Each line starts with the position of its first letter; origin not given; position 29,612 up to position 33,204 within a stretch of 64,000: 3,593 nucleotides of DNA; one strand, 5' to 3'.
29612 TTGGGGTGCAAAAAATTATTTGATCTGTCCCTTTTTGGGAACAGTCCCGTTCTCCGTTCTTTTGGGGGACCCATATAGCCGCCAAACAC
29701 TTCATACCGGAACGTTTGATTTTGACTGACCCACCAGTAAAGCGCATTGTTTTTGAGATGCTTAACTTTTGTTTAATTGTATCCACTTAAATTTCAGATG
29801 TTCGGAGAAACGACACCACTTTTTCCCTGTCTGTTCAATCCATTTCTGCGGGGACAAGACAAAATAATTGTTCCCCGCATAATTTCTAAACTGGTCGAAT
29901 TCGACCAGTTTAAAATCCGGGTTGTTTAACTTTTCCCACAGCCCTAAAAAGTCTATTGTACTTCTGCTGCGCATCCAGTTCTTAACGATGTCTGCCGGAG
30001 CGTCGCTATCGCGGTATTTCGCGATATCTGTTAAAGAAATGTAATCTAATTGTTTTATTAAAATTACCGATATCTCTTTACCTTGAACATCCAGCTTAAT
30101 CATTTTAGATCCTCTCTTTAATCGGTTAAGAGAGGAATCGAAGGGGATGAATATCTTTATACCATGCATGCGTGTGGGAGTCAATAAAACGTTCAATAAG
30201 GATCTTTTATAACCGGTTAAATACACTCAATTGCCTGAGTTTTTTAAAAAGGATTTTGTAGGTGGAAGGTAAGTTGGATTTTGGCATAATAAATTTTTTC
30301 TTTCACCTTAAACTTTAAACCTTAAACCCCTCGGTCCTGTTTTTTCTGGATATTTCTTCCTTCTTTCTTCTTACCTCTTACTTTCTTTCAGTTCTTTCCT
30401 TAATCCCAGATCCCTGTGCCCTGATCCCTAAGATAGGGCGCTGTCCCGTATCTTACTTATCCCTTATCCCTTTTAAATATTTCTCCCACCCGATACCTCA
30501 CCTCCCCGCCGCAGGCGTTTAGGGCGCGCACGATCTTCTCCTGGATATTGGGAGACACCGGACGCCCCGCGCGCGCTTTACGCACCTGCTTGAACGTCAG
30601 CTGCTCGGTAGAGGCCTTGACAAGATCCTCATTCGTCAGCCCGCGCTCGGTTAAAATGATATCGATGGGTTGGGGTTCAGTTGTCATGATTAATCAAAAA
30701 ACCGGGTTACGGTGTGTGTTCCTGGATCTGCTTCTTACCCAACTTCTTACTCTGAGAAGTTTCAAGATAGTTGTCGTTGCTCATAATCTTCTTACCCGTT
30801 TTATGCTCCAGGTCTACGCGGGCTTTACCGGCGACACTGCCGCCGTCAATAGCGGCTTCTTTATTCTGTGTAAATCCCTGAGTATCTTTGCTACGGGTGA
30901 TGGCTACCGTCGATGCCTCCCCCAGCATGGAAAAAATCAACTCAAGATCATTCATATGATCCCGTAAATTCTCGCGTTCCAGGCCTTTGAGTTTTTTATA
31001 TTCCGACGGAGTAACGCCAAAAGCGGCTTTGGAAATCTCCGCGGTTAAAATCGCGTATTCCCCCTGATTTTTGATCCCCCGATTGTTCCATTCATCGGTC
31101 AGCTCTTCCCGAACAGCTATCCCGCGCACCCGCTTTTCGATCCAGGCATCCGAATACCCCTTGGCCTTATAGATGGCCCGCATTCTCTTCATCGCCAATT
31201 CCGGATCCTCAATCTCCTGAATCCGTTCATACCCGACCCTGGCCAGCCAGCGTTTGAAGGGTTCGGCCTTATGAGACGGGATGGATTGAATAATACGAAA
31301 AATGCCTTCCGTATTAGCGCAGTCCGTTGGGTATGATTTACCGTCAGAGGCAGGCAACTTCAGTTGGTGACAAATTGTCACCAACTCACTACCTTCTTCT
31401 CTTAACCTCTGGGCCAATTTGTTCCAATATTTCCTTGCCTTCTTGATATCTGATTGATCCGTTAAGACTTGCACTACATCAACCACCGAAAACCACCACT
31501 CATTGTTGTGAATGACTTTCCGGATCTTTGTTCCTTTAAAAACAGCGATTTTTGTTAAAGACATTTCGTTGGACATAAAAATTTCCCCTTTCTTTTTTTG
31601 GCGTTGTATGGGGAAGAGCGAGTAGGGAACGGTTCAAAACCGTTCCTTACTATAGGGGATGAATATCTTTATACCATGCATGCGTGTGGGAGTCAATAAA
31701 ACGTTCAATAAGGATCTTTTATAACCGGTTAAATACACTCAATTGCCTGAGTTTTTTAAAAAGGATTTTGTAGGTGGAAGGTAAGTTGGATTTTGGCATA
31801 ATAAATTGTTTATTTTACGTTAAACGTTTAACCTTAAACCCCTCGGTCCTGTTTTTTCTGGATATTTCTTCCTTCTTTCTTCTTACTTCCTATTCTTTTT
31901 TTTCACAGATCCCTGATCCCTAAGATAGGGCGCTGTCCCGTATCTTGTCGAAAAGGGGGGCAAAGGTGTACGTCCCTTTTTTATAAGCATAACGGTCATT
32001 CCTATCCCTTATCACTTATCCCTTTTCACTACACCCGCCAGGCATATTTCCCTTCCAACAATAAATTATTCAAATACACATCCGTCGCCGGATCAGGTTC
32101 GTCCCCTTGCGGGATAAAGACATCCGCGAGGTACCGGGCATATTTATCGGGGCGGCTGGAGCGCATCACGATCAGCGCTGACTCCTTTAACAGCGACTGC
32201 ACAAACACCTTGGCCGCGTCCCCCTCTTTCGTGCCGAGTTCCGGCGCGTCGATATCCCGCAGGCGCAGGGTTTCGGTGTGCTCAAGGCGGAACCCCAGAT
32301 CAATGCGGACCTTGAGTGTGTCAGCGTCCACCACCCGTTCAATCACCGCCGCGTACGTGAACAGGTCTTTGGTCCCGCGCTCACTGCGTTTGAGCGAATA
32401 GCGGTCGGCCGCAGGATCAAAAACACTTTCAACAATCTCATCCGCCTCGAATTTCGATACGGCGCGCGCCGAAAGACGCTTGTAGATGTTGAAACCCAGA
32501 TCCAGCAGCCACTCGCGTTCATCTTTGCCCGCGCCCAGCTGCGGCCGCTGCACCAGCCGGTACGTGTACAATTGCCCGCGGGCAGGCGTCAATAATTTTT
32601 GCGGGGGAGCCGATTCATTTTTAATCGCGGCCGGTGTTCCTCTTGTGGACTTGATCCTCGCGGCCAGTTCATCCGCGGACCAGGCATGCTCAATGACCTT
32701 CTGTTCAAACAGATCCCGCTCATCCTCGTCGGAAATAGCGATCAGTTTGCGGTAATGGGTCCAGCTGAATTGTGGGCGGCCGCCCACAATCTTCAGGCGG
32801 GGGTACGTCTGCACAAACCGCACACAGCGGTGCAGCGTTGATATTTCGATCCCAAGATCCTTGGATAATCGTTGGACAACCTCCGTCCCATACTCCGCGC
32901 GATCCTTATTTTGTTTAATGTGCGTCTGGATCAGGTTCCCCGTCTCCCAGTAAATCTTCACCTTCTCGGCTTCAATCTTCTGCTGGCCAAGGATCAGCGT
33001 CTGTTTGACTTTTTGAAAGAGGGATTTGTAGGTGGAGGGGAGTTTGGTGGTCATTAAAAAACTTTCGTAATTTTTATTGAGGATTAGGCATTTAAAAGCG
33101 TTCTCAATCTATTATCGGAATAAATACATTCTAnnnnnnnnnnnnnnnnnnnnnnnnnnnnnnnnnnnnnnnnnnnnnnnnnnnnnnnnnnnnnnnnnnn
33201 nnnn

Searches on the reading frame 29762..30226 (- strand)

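Call 78: search_protein_families(library=pfam, proteins=[window:29762-30226:-], max_evalue=0.001)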
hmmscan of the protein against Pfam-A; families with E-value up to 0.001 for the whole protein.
window:29762-30226:- (154 aa): 1 family
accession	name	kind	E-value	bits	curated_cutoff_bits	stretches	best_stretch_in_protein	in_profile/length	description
PF04383.19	KilA-N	-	1e-06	29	23.8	1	50-110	4-62/107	KilA-N domain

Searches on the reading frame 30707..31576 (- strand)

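Call 78: search_protein_families(library=pfam, proteins=[window:30707-31576:-], max_evalue=0.001)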
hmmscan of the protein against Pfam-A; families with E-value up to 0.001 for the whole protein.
window:30707-31576:- (289 aa): 1 family
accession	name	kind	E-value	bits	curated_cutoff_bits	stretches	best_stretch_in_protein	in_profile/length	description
PF02498.22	Bro-N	-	2.2e-13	51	25.6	1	17-112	1-91/96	BRO family, N-terminal domain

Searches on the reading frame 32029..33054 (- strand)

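Call 78: search_protein_families(library=pfam, proteins=[window:32029-33054:-], max_evalue=0.001)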
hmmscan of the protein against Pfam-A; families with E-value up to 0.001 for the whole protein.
window:32029-33054:- (341 aa): 3 families
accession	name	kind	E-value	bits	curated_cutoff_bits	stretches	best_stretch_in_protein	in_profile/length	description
PF17761.7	DUF1016_N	-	2.5e-21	76.7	32.8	1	23-136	13-132/137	DUF1016 N-terminal domain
PF00565.23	SNase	-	2.9e-05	24.9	21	1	262-333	1-69/107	Staphylococcal nuclease homologue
PF17762.8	HTH_ParB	-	0.00096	19.7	22.6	0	61-136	24-99/102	ParB HTH domain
